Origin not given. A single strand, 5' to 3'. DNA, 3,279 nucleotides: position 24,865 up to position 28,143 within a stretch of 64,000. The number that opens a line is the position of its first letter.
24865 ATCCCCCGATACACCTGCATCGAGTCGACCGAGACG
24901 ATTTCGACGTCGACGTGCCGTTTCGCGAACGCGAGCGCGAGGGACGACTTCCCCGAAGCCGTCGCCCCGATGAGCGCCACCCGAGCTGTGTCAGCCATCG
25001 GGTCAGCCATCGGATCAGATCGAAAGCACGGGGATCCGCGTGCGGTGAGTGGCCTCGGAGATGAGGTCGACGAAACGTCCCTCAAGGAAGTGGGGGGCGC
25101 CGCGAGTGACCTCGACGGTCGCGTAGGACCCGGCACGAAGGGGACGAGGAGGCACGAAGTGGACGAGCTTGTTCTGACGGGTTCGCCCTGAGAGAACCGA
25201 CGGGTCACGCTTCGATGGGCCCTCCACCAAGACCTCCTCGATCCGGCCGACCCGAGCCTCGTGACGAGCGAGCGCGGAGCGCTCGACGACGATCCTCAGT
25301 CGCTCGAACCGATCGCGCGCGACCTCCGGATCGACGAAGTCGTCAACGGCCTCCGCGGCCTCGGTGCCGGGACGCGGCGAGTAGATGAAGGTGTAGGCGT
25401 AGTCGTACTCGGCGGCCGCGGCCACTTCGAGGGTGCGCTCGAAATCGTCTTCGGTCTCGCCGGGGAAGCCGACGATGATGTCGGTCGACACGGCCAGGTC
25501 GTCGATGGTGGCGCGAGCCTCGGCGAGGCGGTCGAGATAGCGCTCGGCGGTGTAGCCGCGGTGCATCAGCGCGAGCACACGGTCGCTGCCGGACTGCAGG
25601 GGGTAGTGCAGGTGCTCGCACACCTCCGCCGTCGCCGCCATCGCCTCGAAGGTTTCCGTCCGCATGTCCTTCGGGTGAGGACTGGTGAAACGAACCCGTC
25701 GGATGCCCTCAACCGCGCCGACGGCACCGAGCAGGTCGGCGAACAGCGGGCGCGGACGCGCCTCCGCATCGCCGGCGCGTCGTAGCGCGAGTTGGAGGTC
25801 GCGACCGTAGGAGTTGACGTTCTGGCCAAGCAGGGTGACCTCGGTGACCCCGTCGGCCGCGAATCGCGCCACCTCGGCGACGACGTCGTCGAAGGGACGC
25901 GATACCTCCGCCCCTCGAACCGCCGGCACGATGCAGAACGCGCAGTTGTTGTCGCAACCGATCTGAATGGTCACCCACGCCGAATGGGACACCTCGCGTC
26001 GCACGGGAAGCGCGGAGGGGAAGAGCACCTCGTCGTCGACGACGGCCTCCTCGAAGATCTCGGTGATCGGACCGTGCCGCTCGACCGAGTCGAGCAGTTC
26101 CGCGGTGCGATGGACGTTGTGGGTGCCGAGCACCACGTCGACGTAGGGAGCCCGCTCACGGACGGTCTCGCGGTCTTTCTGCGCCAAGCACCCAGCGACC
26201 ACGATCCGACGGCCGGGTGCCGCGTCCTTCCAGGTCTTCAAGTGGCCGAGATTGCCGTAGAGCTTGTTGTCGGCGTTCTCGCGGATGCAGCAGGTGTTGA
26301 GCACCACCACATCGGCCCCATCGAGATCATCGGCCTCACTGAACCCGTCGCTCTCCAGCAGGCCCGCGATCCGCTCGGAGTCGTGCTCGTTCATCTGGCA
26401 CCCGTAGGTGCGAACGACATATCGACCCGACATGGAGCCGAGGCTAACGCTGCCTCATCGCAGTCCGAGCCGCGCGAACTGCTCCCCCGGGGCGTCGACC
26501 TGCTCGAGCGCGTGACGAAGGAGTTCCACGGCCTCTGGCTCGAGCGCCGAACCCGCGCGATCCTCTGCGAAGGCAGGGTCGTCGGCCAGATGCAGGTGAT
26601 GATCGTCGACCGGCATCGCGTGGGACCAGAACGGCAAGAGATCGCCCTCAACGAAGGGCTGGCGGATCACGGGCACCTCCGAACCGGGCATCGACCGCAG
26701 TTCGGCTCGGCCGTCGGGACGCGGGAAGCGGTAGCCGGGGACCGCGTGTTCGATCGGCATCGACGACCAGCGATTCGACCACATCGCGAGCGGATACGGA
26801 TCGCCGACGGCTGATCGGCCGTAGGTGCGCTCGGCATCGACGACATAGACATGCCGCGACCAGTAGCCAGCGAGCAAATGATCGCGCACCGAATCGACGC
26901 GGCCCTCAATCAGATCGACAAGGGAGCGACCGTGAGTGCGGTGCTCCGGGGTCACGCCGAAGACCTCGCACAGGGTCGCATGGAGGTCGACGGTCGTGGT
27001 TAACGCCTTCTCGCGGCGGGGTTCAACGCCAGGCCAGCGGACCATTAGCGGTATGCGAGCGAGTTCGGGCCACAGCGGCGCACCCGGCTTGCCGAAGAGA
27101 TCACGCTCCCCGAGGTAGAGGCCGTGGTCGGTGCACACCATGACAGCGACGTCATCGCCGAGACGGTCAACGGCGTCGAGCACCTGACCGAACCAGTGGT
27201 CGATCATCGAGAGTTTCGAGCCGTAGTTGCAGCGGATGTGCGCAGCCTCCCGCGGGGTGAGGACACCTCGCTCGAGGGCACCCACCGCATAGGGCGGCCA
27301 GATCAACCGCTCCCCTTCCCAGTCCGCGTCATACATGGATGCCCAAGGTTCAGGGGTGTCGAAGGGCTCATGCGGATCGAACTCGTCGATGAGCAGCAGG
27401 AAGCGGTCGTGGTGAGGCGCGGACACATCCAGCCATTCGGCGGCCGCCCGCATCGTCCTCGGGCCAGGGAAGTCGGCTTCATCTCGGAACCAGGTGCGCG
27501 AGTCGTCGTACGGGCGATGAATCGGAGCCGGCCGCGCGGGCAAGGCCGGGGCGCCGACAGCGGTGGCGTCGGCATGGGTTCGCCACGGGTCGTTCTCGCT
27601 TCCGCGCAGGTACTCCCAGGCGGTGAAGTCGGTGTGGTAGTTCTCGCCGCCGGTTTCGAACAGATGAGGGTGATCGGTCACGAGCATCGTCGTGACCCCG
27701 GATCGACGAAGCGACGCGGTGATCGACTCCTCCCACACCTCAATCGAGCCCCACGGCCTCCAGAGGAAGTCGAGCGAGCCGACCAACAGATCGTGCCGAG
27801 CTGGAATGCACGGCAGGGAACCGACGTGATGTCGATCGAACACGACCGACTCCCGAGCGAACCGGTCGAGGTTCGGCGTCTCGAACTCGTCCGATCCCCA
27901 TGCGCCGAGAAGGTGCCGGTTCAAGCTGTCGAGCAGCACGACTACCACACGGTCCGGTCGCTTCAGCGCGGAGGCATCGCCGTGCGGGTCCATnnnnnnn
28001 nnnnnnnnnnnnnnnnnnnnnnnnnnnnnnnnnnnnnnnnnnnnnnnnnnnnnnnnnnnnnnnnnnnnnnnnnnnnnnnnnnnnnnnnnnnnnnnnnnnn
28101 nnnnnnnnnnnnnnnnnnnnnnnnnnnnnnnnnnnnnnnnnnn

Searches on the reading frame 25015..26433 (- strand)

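Call 24: search_protein_families(library=ncbifam, proteins=[window:25015-26433:-], max_evalue=1e-25)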
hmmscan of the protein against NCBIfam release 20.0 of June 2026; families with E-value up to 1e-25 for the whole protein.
window:25015-26433:- (472 aa): 7 families
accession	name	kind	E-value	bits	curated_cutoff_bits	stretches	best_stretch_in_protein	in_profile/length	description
TIGR01574.1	miaB-methiolase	equivalog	5.5e-134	447.5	355.3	1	5-455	2-437/437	tRNA (N6-isopentenyl adenosine(37)-C2)-methylthiotransferase MiaB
TIGR00089.1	TIGR00089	subfamily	2.6e-131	438.4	251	1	4-451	1-428/429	MiaB/RimO family radical SAM methylthiotransferase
NF010916.0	PRK14336.1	equivalog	1.2e-93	314.2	606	1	4-458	3-416/418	tRNA (N6-isopentenyl adenosine(37)-C2)-methylthiotransferase MiaB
TIGR01579.1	MiaB-like-C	equivalog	4.4e-82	276.6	357.05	1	8-421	2-395/416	tRNA (N(6)-L-threonylcarbamoyladenosine(37)-C(2))-methylthiotransferase MtaB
TIGR01125.1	TIGR01125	equivalog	1.2e-78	265.2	356.95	1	7-420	4-394/432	30S ribosomal protein S12 methylthiotransferase RimO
TIGR01578.1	MiaB-like-B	hypoth_equivalog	1.5e-67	228.2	314.7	1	4-455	1-421/421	tRNA (N(6)-L-threonylcarbamoyladenosine(37)-C(2))-methylthiotransferase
TIGR04014.1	B12_SAM_MJ_0865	equivalog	1.9e-26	92.9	360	1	151-364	160-359/434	methyl-coenzyme M reductase glutamine C-methyltransferase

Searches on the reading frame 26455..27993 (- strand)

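Call 24: search_protein_families(library=ncbifam, proteins=[window:26455-27993:-], max_evalue=1e-25)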
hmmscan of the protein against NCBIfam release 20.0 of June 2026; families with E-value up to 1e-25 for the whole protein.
window:26455-27993:- (512 aa): 1 family
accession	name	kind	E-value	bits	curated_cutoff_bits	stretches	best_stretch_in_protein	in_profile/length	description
TIGR03417.1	chol_sulfatase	equivalog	4.6e-26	91.8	433.45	1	16-366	5-368/500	choline-sulfatase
